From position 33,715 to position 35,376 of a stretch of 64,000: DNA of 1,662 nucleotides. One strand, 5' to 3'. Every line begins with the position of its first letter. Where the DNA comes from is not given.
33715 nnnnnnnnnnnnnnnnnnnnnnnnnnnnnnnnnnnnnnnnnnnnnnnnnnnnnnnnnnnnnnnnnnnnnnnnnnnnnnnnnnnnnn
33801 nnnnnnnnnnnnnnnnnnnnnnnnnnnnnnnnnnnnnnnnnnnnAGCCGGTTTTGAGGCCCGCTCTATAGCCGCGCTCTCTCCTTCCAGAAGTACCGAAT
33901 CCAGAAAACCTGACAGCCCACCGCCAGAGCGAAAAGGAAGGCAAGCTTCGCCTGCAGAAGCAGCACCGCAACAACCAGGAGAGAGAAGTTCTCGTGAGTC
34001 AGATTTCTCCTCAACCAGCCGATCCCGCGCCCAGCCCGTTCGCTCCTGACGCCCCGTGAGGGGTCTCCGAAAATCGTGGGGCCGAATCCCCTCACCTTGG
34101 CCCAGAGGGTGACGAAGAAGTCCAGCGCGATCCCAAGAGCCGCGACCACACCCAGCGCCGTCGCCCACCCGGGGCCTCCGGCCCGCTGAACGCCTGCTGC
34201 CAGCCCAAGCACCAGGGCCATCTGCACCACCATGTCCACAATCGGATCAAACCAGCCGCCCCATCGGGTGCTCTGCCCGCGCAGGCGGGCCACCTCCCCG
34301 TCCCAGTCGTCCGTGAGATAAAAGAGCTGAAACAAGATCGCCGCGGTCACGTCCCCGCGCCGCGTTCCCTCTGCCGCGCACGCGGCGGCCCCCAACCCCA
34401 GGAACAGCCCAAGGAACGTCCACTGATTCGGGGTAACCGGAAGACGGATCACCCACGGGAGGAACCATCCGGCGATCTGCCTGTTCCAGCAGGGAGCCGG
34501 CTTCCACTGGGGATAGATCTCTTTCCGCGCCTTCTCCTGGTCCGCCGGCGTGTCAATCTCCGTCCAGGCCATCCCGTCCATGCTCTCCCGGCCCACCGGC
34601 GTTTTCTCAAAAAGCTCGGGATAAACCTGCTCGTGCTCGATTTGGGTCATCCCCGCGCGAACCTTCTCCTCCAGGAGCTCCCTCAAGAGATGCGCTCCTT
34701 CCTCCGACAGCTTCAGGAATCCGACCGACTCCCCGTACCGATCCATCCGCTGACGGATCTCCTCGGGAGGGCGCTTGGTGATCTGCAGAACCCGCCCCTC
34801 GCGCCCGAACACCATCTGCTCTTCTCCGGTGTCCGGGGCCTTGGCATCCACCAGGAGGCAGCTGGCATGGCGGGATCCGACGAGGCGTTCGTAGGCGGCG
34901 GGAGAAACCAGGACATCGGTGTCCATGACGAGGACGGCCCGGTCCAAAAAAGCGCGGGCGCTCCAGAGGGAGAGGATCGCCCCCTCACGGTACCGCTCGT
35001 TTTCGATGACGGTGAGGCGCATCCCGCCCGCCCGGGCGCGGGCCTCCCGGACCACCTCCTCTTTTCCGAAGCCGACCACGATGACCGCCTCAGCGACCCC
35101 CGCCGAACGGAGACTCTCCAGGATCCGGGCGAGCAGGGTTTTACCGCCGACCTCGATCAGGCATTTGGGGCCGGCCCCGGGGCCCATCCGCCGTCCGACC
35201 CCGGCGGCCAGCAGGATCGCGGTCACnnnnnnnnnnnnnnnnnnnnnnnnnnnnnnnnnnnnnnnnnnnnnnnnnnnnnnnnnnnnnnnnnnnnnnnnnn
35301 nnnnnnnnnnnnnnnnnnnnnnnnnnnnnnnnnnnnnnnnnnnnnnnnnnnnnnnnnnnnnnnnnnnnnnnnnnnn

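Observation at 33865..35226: IPCT/DIPPS-like bifunctional cytidylyltransferase-CDP-alcohol phosphotransferase inside the hopanoid/phosphonate cluster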

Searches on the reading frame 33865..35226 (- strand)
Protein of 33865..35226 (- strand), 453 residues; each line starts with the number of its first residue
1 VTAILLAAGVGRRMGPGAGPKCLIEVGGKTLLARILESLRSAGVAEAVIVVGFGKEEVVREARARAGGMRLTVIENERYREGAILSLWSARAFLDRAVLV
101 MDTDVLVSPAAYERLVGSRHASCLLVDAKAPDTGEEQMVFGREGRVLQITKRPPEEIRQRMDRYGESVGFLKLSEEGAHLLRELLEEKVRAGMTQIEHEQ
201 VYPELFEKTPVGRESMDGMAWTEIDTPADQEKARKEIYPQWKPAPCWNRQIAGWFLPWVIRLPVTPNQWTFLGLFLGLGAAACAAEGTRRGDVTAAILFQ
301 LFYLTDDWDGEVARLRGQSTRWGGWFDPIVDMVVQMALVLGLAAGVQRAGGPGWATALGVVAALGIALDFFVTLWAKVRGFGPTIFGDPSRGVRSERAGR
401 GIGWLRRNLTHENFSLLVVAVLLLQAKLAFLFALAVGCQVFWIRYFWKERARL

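Call 5: search_protein_families(library=pfam, proteins=[window:33865-35226:-], max_evalue=0.01)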
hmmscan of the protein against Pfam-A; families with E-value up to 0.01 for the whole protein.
window:33865-35226:- (453 aa): 4 families
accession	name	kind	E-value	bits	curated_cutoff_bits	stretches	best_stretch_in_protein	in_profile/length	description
PF12804.13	NTP_transf_3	-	4.3e-18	66.4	27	1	3-132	1-125/160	MobA-like NTP transferase domain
PF01066.26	CDP-OH_P_transf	-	1.3e-12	48.8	22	1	265-376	3-109/152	CDP-alcohol phosphatidyltransferase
PF01128.25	IspD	-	7.9e-07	29.5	27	1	1-110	1-108/221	2-C-methyl-D-erythritol 4-phosphate cytidylyltransferase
PF00483.29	NTP_transferase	-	0.00031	20.8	21.2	1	3-117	2-122/245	Nucleotidyl transferase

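Call 6: search_protein_families(library=ncbifam, proteins=[window:33865-35226:-], max_evalue=0.001)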
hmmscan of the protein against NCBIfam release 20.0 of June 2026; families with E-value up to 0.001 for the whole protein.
window:33865-35226:- (453 aa): 33 families (the best 25 are shown)
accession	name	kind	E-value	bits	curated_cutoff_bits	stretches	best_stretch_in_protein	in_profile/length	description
NF041135.1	IPPtranDIPPsyn_Thcocales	equivalog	1.2e-34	120.1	580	1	1-366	1-346/419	bifunctional L-myo-inositol-1-phosphate cytidylyltransferase/CDP-L-myo-inositol myo-inositolphosphotransferase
NF038362.1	Sden_1164_fam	equivalog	9.2e-21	74.5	300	1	2-240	3-261/266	Sden_1164 family protein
TIGR03992.1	Arch_glmU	subfamily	2.8e-17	62.7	292.1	1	1-156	1-156/393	bifunctional sugar-1-phosphate nucleotidylyltransferase/acetyltransferase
NF041313.1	UDPGP_AglF_Halo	equivalog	2.2e-15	56.7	400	1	1-153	1-159/234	UTP--glucose-1-phosphate uridylyltransferase AglF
NF040950.1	archin_ph_syn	equivalog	5.2e-12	46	180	1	259-346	19-104/191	archaetidylinositol phosphate synthase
NF045665.1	NTPtran_DVU1551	equivalog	5.3e-12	45.4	315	1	1-95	1-88/359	DVU_1551 family NTP transferase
TIGR01173.1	glmU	equivalog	2e-11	43.4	366.85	1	2-150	2-150/452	bifunctional UDP-N-acetylglucosamine diphosphorylase/glucosamine-1-phosphate N-acetyltransferase GlmU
NF045782.1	NicBOxredNboR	equivalog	7.9e-11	42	260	1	2-120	10-125/206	nicotine blue oxidoreductase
NF010933.0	PRK14353.1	equivalog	3.4e-10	39.1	505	1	2-117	7-122/453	bifunctional UDP-N-acetylglucosamine diphosphorylase/glucosamine-1-phosphate N-acetyltransferase GlmU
TIGR03310.1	matur_MocA_YgfJ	equivalog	5.9e-10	39.4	186.45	1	3-92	2-85/188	molybdenum cofactor cytidylyltransferase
NF010932.0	PRK14352.1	equivalog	1.1e-09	37.5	611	1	2-149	8-160/488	bifunctional UDP-N-acetylglucosamine diphosphorylase/glucosamine-1-phosphate N-acetyltransferase GlmU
NF045697.1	MurNAcPUrMurU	equivalog_domain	6.2e-09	35.6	370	1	5-80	2-78/229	N-acetylmuramate alpha-1-phosphate uridylyltransferase MurU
NF010935.0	PRK14355.1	equivalog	9e-09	34.5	718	1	2-150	5-156/459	bifunctional UDP-N-acetylglucosamine diphosphorylase/glucosamine-1-phosphate N-acetyltransferase GlmU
NF045883.1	PIPSynth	equivalog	1.7e-08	34.4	170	1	259-349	18-107/197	phosphatidylinositol phosphate synthase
NF010934.1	PRK14354.1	equivalog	2.5e-08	32.9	450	1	3-63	2-61/447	bifunctional UDP-N-acetylglucosamine diphosphorylase/glucosamine-1-phosphate N-acetyltransferase GlmU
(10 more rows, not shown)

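Call 11: find_homologous_proteins(query=window:33865-35226:-)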
Query window:33865-35226:- (453 aa): 243 proteins with E <= 0.001 among 8000 candidates; the best 120 are listed.
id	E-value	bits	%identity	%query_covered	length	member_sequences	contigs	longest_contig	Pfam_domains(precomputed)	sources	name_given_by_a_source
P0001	2.5e-272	921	90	100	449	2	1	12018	PF01128.26,PF01066.27,PF12804.14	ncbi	-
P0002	5.5e-183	627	63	97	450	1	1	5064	PF01066.27,PF12804.14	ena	-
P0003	6.6e-176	604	60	100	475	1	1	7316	PF01066.27,PF12804.14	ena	-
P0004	3.3e-174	598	60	100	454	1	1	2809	PF01128.26,PF01066.27,PF12804.14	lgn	-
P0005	2.8e-173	595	60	100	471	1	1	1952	PF01066.27,PF12804.14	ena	-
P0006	8.7e-173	593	60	100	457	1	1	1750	PF01128.26,PF01066.27,PF12804.14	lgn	-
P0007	3.8e-172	591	61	97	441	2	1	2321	PF01066.27,PF12804.14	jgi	-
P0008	2.3e-171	589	60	98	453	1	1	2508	PF00483.30,PF01066.27,PF12804.14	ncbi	-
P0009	3.6e-171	588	59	100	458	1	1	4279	PF01128.26,PF01066.27,PF12804.14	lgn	-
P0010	3.4e-170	585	60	100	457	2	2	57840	PF00483.30,PF01128.26,PF01066.27,PF12804.14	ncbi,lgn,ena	-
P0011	4.5e-170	584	58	100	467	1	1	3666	PF01128.26,PF01066.27,PF12804.14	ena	-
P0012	6.0e-170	584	59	100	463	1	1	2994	PF01066.27,PF12804.14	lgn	-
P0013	2.4e-169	582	61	100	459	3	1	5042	PF01066.27,PF12804.14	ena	-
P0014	4.3e-169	581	61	98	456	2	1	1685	PF00483.30,PF01128.26,PF01066.27,PF12804.14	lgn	-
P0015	5.5e-169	581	61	95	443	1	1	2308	PF01066.27,PF12804.14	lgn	-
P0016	1.7e-168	579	60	100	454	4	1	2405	PF01128.26,PF01066.27,PF12804.14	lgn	-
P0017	9.0e-168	577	57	100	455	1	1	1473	PF00483.30,PF01066.27,PF12804.14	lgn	-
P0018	1.2e-167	576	60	97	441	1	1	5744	PF01066.27,PF12804.14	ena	-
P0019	2.5e-167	575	60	100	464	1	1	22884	PF00483.30,PF01066.27,PF12804.14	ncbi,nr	ncbi:MAG: NTP transferase domain-containing protein [Candidatus Omnitrophica bacterium]|nr:NTP trans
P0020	4.8e-167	574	58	100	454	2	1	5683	PF01128.26,PF01066.27,PF12804.14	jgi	-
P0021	7.5e-167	574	62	97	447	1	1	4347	PF01066.27,PF12804.14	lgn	-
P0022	5.4e-166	571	58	97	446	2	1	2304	PF01066.27,PF12804.14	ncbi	-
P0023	6.0e-166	571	60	98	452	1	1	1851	PF00483.30,PF01128.26,PF01066.27,PF12804.14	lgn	-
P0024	1.3e-165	570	61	100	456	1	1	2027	PF01128.26,PF01066.27,PF12804.14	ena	-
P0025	1.4e-165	570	57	100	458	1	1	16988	PF00483.30,PF01066.27,PF12804.14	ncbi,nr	ncbi:MAG: NTP transferase domain-containing protein [Candidatus Omnitrophica bacterium]|nr:NTP trans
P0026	3.5e-165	568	59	97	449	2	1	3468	PF01066.27,PF12804.14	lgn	-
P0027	3.0e-164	565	59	97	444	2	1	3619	PF01066.27,PF12804.14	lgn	-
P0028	3.5e-164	565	59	100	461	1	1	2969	PF01128.26,PF01066.27,PF12804.14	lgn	-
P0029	3.5e-164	565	58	100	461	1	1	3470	PF00483.30,PF01128.26,PF01066.27,PF12804.14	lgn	-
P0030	1.0e-163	563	58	100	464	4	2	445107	PF01128.26,PF01066.27,PF12804.14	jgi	-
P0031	1.3e-163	563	59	97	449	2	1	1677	PF01066.27,PF12804.14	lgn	-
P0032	1.9e-163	563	58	97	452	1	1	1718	PF01066.27,PF12804.14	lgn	-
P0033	7.0e-163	561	57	100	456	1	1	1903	PF01128.26,PF01066.27,PF12804.14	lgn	-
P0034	1.2e-162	560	58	100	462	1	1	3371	PF01128.26,PF01066.27,PF12804.14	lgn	-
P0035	1.5e-162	560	59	100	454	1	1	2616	PF01066.27,PF12804.14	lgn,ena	-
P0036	2.9e-162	559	56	100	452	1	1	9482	PF01128.26,PF01066.27,PF12804.14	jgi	-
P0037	3.8e-162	558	59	100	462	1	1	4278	PF01128.26,PF01066.27,PF12804.14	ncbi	-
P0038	3.9e-162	558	60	98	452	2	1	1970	PF00483.30,PF01128.26,PF01066.27,PF12804.14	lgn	-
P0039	1.1e-161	557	58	100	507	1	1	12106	PF00483.30,PF01066.27,PF12804.14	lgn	-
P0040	1.6e-161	556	60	96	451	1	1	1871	PF01066.27,PF12804.14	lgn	-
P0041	4.6e-161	555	57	100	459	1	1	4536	PF01066.27,PF12804.14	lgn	-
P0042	1.1e-160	553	59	100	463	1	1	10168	PF01128.26,PF01066.27,PF12804.14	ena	-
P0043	1.4e-160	553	58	97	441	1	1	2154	PF01066.27,PF12804.14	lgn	-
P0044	1.8e-160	553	57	100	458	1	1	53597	PF00483.30,PF01128.26,PF01066.27,PF12804.14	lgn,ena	-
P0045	5.0e-160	551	59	100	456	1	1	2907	PF01128.26,PF01066.27,PF12804.14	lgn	-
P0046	1.7e-159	550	56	100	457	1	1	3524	PF00483.30,PF01128.26,PF01066.27,PF12804.14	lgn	-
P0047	3.0e-159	549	58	97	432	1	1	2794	PF01066.27,PF12804.14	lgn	-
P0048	5.5e-159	548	58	97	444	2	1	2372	PF01066.27,PF12804.14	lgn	-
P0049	9.4e-159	547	57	100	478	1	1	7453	PF01128.26,PF12804.14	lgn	-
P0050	3.3e-158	545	58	98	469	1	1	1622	PF01128.26,PF01066.27,PF12804.14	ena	-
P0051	4.9e-158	545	58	98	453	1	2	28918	PF01128.26,PF01066.27,PF12804.14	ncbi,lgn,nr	ncbi:MAG: NTP transferase domain-containing protein [Candidatus Omnitrophica bacterium]|nr:NTP trans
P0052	8.8e-158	544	57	100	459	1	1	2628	PF00483.30,PF01128.26,PF01066.27,PF12804.14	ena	-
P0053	3.5e-156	539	53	100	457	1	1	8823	PF01128.26,PF01066.27,PF12804.14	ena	-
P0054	3.8e-156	538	57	100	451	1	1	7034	PF01066.27,PF12804.14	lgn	-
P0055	3.0e-155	536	57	97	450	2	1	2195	PF01066.27,PF12804.14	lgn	-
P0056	1.0e-154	534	56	100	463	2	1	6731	PF01066.27,PF12804.14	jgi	-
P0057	2.5e-154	533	54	100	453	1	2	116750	PF00483.30,PF01128.26,PF01066.27,PF12804.14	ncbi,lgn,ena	-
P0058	8.3e-154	531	57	100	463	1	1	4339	PF00483.30,PF01128.26,PF01066.27,PF12804.14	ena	-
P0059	9.1e-154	531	55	100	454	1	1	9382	PF01066.27,PF12804.14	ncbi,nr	ncbi:MAG: NTP transferase domain-containing protein [Candidatus Omnitrophica bacterium]|nr:NTP trans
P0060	2.0e-151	523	57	100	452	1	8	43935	PF00483.30,PF01128.26,PF01066.27,PF12804.14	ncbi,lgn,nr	ncbi:MAG: NTP transferase domain-containing protein [Candidatus Omnitrophica bacterium]|nr:NTP trans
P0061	4.3e-151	522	55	100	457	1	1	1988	PF01128.26,PF01066.27,PF12804.14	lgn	-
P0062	1.7e-150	520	56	97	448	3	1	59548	PF01066.27,PF12804.14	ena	-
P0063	7.7e-149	514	57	97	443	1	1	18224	PF01066.27,PF12804.14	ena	-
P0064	1.1e-148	514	54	97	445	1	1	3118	PF01066.27,PF12804.14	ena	-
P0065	9.7e-146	504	55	99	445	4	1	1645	PF01066.27,PF12804.14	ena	-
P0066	2.9e-145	503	57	92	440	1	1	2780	PF01066.27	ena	-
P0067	4.9e-144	499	56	100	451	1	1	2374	PF01128.26,PF01066.27,PF12804.14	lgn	-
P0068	1.1e-142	494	53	93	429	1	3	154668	PF01066.27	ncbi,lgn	-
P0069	2.0e-142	493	53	100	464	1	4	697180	PF00483.30,PF01128.26,PF01066.27,PF12804.14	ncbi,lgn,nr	ncbi:MAG: phosphocholine cytidylyltransferase family protein [Candidatus Omnitrophica bacterium]|nr:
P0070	2.2e-135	470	53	96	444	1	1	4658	PF01066.27,PF12804.14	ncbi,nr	ncbi:MAG: NTP transferase domain-containing protein [Candidatus Omnitrophica bacterium]|nr:NTP trans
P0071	1.1e-132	461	53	97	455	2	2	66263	PF01066.27,PF12804.14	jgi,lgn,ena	-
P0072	1.2e-105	372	56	68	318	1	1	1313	PF01066.27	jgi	-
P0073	1.1e-103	365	55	68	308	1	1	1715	PF01066.27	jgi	jgi:phosphatidylglycerophosphate synthase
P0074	3.3e-100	354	57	63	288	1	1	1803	PF00483.30,PF01128.26,PF12804.14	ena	-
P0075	1.6e-95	339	56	65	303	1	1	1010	PF01066.27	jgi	jgi:phosphatidylglycerophosphate synthase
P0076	4.1e-94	334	61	57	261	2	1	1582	PF12804.14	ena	-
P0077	6.1e-81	291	55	54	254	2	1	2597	PF01066.27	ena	-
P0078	2.1e-78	282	60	51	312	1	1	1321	PF12804.14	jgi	jgi:choline kinase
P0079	2.6e-73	265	59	50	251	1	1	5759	PF00483.30,PF01128.26,PF12804.14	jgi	jgi:choline kinase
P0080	3.0e-67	245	55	53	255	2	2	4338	PF00483.30,PF01128.26,PF12804.14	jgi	jgi:choline kinase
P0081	9.5e-67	244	54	53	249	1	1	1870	PF00483.30,PF01128.26,PF12804.14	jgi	jgi:choline kinase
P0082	9.3e-65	237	56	53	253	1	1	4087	PF00483.30,PF01128.26,PF12804.14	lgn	-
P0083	8.0e-63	231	54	53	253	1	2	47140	PF01128.26,PF12804.14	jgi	jgi:choline kinase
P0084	9.2e-62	227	51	54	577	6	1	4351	PF00483.30,PF00891.25,PF08100.19,PF12804.14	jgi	-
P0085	5.4e-61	225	51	54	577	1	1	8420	PF00483.30,PF00891.25,PF08100.19,PF12804.14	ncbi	-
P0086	1.3e-60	224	48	62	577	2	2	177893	PF00483.30,PF01128.26,PF00891.25,PF08100.19,PF12804.14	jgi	jgi:choline kinase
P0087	6.6e-59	218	50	53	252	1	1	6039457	PF00483.30,PF01128.26,PF12804.14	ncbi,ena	-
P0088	1.6e-58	217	49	53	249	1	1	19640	PF00483.30,PF12804.14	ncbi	-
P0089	3.0e-57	212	48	53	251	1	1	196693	PF00483.30,PF01128.26,PF12804.14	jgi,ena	-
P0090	3.9e-57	212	48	53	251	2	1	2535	PF00483.30,PF01128.26,PF12804.14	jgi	-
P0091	6.7e-57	211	47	53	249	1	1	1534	PF00483.30,PF01128.26,PF12804.14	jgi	jgi:choline kinase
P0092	6.8e-57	211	48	53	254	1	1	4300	PF00483.30,PF01128.26,PF12804.14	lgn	-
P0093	8.4e-57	211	49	53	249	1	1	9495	PF00483.30,PF01128.26,PF12804.14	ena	-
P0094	1.4e-56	210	49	53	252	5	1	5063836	PF00483.30,PF01128.26,PF12804.14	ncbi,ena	-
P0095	1.5e-56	210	47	56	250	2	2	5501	PF01128.26,PF12804.14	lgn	-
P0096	1.6e-56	210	48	53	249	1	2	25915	PF00483.30,PF01128.26,PF12804.14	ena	-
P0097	2.1e-56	210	45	55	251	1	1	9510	PF00483.30,PF01128.26,PF12804.14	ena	-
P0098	2.3e-56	210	47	53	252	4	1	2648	PF00483.30,PF01128.26,PF12804.14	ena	-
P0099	2.5e-56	209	48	53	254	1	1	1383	PF00483.30,PF01128.26,PF12804.14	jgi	-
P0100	2.7e-56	209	48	53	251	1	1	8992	PF00483.30,PF01128.26,PF12804.14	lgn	-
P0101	6.3e-56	208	47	55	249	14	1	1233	PF00483.30,PF01128.26,PF12804.14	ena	-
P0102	9.6e-56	207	47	55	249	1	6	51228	PF00483.30,PF01128.26,PF12804.14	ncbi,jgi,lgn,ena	-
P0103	1.1e-55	207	47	55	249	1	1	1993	PF00483.30,PF01128.26,PF12804.14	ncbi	-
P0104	1.1e-55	207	46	53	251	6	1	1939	PF00483.30,PF01128.26,PF12804.14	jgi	jgi:choline kinase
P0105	1.1e-55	207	47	53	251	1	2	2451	PF00483.30,PF01128.26,PF12804.14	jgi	jgi:choline kinase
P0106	1.3e-55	207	48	53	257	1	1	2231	PF01128.26,PF12804.14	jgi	jgi:choline kinase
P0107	1.9e-55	206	47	54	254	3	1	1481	PF00483.30,PF01128.26,PF12804.14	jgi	jgi:choline kinase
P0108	2.0e-55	206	47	53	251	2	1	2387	PF00483.30,PF01128.26,PF12804.14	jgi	-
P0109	2.1e-55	206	48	53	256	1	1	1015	PF00483.30,PF01128.26,PF12804.14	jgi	jgi:choline kinase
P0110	2.4e-55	206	48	53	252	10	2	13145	PF00483.30,PF01128.26,PF12804.14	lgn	-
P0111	3.4e-55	206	47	53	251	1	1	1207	PF00483.30,PF01128.26,PF12804.14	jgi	-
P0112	5.8e-55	205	48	53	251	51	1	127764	PF00483.30,PF01128.26,PF12804.14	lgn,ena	-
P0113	6.0e-55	205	48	53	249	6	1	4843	PF00483.30,PF01128.26,PF12804.14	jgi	-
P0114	6.9e-55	205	51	54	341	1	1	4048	PF00483.30,PF01128.26,PF12804.14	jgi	jgi:choline kinase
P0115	8.1e-55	204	48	53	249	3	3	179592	PF00483.30,PF01128.26,PF12804.14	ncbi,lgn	-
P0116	8.1e-55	204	47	53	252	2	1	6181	PF00483.30,PF01128.26,PF12804.14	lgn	-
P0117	8.7e-55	204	46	55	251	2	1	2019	PF00483.30,PF01128.26,PF12804.14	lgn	-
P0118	9.1e-55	204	47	53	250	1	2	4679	PF00483.30,PF01128.26,PF12804.14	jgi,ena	jgi:choline kinase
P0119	9.9e-55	204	47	53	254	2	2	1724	PF00483.30,PF01128.26,PF12804.14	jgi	jgi:choline kinase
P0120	1.2e-54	204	39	53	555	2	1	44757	PF01066.27,PF12804.14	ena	-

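Call 12: find_encoding_contigs(protein=window:33865-35226:-, flank=10000, max_places=3)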
Protein window:33865-35226:- (453 aa): 4 contigs read that carry it; 3 places shown.
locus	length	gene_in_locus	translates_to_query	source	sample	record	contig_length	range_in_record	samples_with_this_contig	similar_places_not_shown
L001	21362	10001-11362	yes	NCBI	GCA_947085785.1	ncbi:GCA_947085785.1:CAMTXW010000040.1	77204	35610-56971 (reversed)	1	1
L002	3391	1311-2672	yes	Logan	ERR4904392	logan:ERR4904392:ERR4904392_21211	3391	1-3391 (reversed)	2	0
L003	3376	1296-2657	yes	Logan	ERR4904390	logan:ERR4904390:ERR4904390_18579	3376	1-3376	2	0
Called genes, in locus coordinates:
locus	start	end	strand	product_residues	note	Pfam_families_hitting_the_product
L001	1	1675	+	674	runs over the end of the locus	PF13249:SQHop_cyclase_N, PF13243:SQHop_cyclase_C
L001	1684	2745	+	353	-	PF04055:Radical_SAM, PF11946:DUF3463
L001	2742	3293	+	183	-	PF02776:TPP_enzyme_N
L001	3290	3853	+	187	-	PF02775:TPP_enzyme_C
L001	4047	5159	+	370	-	PF00266:Aminotran_5, PF00155:Aminotran_1_2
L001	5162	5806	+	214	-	PF01066:CDP-OH_P_transf (weak)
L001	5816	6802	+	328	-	PF03706:LPG_synthase_TM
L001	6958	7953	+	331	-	PF01073:3Beta_HSD, PF01370:Epimerase, PF02719:Polysacc_synt_2 (weak), PF04321:RmlD_sub_bind, PF05368:NmrA, PF13460:NAD_binding_10, PF16363:GDP_Man_Dehyd, PF07993:NAD_binding_4, +2 more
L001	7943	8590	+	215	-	PF01048:PNP_UDP_1 (weak)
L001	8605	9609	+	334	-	PF13249:SQHop_cyclase_N (faint), PF13243:SQHop_cyclase_C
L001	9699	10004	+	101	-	PF00355:Rieske, PF13806:Rieske_2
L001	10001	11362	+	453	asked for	PF01128:IspD (weak), PF12804:NTP_transf_3, PF01066:CDP-OH_P_transf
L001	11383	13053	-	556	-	PF13714:PEP_mutase, PF00463:ICL, PF00483:NTP_transferase (faint), PF12804:NTP_transf_3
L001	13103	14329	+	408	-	PF02401:LYTB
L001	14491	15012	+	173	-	PF00717:Peptidase_S24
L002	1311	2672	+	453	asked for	PF01128:IspD (weak), PF12804:NTP_transf_3, PF01066:CDP-OH_P_transf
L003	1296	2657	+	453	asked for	PF01128:IspD (weak), PF12804:NTP_transf_3, PF01066:CDP-OH_P_transf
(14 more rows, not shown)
